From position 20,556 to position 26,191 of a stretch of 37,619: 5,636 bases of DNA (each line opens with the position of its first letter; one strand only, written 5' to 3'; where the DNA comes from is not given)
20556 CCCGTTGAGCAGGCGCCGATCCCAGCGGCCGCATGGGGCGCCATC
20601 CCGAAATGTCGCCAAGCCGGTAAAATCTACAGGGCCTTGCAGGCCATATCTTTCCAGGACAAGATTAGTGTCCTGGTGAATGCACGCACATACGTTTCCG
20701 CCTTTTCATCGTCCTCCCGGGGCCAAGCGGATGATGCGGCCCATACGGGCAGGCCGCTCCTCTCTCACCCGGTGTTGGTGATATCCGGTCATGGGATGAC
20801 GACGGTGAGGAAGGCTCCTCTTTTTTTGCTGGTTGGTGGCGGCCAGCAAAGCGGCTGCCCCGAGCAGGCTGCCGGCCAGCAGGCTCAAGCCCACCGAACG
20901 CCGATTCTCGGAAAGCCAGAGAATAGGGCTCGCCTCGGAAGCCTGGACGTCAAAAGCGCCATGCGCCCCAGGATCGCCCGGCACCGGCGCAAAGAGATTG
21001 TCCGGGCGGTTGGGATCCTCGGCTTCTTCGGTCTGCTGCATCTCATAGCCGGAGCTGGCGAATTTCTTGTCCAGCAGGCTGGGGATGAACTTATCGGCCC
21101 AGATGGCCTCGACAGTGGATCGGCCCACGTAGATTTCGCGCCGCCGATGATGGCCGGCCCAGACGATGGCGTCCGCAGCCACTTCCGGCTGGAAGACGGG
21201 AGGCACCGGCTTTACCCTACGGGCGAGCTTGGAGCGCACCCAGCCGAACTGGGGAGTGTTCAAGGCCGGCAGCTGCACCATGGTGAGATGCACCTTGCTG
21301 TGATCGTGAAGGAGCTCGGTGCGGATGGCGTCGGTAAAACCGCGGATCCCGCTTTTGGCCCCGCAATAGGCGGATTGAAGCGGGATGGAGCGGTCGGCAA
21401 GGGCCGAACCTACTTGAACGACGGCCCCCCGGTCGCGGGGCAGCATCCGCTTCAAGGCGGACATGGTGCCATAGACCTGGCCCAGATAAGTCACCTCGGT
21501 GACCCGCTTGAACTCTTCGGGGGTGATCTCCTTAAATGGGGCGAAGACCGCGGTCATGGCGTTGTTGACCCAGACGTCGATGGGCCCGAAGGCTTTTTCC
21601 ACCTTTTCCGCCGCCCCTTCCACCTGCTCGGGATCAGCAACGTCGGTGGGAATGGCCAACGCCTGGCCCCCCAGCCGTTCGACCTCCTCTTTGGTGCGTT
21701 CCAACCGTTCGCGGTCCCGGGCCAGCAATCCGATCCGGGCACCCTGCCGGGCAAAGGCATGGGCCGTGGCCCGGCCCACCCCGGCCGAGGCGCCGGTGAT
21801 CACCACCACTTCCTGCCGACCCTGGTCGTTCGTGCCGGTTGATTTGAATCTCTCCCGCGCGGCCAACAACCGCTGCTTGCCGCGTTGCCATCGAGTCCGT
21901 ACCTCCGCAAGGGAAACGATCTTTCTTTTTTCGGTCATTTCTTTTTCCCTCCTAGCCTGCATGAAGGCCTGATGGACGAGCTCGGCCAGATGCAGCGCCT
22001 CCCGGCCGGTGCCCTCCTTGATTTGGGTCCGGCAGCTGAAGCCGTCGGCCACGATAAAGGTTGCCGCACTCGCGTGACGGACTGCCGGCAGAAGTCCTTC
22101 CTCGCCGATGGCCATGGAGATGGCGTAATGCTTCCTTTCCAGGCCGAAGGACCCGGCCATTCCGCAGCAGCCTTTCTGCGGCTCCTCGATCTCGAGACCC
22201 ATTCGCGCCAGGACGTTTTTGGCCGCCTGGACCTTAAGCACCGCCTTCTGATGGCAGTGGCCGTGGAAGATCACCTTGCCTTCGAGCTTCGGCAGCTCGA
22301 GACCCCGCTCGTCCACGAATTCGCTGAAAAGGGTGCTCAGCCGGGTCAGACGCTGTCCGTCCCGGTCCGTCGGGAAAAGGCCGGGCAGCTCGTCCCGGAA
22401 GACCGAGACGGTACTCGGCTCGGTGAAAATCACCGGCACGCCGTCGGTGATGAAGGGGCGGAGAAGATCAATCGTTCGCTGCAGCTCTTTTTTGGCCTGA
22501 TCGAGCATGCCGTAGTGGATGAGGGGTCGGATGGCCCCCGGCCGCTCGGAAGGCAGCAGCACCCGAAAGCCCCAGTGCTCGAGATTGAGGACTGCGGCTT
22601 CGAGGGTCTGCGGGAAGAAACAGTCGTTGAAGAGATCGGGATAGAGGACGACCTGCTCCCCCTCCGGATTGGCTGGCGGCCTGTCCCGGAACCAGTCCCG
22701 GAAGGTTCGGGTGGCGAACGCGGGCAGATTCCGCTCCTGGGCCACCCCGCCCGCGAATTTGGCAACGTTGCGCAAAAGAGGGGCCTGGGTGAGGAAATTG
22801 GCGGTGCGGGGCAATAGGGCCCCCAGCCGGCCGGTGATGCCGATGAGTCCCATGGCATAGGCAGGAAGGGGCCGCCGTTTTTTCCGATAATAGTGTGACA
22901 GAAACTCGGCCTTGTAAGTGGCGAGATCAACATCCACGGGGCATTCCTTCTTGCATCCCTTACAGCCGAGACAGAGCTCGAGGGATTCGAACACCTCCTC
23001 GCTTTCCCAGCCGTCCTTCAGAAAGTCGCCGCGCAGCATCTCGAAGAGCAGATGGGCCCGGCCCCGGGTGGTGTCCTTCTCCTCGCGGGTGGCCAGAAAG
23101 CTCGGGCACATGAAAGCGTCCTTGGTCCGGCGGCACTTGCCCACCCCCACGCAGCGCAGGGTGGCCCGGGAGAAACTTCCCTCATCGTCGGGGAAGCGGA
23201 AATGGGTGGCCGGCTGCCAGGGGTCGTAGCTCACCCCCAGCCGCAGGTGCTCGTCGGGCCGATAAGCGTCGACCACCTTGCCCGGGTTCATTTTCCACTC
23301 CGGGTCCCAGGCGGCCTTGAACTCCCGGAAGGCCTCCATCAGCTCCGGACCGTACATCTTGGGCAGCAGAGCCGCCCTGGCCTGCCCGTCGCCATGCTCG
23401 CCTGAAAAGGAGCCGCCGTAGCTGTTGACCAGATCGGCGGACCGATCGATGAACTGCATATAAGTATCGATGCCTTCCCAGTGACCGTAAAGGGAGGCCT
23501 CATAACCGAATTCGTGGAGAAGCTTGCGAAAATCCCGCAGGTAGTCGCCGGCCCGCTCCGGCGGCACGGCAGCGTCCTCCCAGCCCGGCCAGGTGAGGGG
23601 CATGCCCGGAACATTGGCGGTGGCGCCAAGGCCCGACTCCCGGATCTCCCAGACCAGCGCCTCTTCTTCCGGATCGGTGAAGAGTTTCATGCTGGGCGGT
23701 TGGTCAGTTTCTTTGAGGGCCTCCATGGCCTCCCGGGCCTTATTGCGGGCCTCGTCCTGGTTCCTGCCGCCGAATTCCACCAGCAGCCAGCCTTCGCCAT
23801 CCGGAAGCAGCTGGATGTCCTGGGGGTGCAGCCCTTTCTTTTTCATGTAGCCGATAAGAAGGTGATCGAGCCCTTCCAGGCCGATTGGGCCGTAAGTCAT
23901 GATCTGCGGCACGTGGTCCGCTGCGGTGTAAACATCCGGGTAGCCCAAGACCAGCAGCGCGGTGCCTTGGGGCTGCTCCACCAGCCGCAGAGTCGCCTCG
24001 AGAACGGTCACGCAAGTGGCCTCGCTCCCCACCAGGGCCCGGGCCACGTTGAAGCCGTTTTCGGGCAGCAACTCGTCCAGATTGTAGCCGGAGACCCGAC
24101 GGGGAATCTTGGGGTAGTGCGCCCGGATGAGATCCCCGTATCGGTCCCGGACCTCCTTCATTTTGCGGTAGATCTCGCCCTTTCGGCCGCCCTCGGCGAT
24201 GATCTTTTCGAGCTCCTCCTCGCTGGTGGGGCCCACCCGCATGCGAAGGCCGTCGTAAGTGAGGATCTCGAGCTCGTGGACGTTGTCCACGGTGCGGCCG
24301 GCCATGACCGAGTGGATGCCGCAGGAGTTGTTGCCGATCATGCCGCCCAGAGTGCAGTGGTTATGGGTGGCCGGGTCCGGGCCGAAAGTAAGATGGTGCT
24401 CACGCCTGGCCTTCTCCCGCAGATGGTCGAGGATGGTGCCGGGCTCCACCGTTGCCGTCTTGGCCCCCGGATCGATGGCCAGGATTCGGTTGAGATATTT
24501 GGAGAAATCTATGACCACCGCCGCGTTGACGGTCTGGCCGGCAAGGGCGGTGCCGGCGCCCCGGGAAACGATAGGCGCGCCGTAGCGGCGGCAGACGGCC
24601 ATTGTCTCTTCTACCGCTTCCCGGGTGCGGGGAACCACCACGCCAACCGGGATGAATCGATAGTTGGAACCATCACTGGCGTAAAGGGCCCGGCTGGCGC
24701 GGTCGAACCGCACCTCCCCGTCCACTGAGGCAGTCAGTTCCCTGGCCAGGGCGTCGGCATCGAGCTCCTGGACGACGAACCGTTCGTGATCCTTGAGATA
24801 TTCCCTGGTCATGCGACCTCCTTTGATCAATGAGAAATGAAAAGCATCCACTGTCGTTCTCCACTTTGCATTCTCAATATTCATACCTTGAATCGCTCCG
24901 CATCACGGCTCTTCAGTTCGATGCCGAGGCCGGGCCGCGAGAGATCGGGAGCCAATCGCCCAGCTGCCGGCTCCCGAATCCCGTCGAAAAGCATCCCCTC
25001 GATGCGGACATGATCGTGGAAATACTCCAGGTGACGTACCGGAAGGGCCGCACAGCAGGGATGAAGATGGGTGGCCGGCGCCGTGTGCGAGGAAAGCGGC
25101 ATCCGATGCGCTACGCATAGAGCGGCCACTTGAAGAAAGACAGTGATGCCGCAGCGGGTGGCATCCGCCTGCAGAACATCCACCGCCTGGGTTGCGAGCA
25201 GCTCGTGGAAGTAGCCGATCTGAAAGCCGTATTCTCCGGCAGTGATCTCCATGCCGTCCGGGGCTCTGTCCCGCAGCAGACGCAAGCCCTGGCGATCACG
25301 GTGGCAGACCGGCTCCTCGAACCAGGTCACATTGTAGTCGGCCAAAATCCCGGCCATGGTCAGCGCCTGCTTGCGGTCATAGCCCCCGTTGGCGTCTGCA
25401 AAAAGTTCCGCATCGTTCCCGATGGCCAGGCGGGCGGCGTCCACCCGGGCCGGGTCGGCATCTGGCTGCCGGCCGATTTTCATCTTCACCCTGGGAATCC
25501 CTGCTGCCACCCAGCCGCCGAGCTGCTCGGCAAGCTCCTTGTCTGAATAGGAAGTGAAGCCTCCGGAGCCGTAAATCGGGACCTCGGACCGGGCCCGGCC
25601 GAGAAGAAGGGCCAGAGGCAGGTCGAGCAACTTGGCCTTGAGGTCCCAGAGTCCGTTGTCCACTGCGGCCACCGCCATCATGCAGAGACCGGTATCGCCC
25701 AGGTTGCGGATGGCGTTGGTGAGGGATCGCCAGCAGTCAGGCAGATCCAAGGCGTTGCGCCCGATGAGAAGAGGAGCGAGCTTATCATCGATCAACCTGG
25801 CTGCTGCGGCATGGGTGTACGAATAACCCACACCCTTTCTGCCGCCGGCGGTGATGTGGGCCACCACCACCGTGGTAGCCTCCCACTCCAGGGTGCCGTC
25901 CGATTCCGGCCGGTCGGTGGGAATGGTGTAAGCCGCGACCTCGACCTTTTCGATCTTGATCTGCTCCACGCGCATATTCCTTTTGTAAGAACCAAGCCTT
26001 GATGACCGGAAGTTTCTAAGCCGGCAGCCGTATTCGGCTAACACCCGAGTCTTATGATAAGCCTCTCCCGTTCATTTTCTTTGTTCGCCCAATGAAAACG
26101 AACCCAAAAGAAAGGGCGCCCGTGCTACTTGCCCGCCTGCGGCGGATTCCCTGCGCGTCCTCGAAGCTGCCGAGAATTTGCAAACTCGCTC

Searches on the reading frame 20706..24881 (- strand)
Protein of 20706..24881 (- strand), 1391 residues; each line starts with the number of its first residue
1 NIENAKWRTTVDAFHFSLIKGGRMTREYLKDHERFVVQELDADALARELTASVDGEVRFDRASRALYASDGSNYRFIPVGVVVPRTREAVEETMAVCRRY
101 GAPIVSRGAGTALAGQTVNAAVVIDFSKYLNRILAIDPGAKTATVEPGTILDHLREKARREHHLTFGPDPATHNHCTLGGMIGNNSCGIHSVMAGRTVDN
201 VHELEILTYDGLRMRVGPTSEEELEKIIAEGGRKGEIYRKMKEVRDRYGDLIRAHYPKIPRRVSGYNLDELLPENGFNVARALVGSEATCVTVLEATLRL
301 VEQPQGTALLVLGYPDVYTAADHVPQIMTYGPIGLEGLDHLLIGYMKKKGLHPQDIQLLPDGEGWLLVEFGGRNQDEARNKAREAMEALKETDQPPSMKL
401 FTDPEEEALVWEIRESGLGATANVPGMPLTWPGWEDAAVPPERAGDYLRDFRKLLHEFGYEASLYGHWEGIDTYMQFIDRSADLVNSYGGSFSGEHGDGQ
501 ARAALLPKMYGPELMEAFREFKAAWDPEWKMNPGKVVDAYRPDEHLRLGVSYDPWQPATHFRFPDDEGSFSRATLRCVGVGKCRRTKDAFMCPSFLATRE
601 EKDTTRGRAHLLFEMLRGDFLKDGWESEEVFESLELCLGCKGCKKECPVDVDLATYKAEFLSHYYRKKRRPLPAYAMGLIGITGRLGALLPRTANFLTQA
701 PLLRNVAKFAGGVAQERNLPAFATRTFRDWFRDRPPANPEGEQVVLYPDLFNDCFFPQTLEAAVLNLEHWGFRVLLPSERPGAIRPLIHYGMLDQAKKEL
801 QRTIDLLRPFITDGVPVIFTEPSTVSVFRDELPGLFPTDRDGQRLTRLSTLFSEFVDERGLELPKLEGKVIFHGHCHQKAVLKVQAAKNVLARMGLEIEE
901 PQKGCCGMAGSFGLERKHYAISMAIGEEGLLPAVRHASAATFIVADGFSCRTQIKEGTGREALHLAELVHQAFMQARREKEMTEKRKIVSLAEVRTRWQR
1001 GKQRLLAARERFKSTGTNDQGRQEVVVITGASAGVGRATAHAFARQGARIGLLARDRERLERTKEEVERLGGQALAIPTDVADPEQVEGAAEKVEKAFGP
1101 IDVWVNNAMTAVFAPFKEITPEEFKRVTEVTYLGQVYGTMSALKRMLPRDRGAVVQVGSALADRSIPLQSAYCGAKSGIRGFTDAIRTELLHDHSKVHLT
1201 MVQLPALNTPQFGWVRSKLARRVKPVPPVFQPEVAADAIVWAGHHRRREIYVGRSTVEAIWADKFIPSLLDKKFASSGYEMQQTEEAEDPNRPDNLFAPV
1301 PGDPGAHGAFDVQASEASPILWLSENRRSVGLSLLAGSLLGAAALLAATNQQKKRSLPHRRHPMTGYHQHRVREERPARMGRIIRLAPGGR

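Call 67: search_protein_families(library=pfam, proteins=[window:20706-24881:-], max_evalue=0.00001)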
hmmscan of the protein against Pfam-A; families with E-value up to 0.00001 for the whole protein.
window:20706-24881:- (1391 aa): 7 families
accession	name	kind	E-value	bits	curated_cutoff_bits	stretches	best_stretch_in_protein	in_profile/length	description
PF00106.31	adh_short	-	3.2e-42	144.7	26.6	1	1025-1211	2-186/195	short chain dehydrogenase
PF02913.24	FAD-oxidase_C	-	6.8e-37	127.9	21.2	1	304-536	2-248/248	FAD linked oxidases, C-terminal domain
PF01565.28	FAD_binding_4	-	8.8e-35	119.9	26.4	1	80-215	3-137/139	FAD binding domain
PF13561.12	adh_short_C2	-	2.4e-28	99.7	27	1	1030-1198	1-169/236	Enoyl-(Acyl carrier protein) reductase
PF08659.16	KR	-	5e-14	53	22.6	1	1026-1188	3-165/180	KR domain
PF13183.11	Fer4_8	-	3.8e-07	31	27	1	575-651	3-68/68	4Fe-4S dicluster domain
PF13534.11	Fer4_17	-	2e-06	28.7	22.2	1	576-652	1-61/61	4Fe-4S dicluster domain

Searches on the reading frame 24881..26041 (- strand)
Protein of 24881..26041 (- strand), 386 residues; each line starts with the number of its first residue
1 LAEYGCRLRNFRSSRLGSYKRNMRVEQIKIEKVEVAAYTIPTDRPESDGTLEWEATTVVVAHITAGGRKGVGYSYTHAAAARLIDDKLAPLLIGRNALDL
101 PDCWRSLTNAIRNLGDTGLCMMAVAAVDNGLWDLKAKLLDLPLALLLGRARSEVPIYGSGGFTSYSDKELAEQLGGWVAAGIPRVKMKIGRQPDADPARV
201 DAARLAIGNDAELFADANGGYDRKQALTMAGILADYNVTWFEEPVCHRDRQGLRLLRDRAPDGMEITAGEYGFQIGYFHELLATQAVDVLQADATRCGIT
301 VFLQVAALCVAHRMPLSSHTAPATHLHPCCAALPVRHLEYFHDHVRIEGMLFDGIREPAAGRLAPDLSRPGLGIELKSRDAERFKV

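Call 67: search_protein_families(library=pfam, proteins=[window:24881-26041:-], max_evalue=0.00001)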
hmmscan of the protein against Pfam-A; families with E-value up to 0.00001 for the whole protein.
window:24881-26041:- (386 aa): 2 families
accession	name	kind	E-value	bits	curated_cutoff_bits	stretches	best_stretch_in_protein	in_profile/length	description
PF13378.12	MR_MLE_C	-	2.6e-51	174.8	29.4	1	169-379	1-217/219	Enolase C-terminal domain-like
PF02746.21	MR_MLE_N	-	1.4e-14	54.7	22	1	54-148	25-117/117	Mandelate racemase / muconate lactonizing enzyme, N-terminal domain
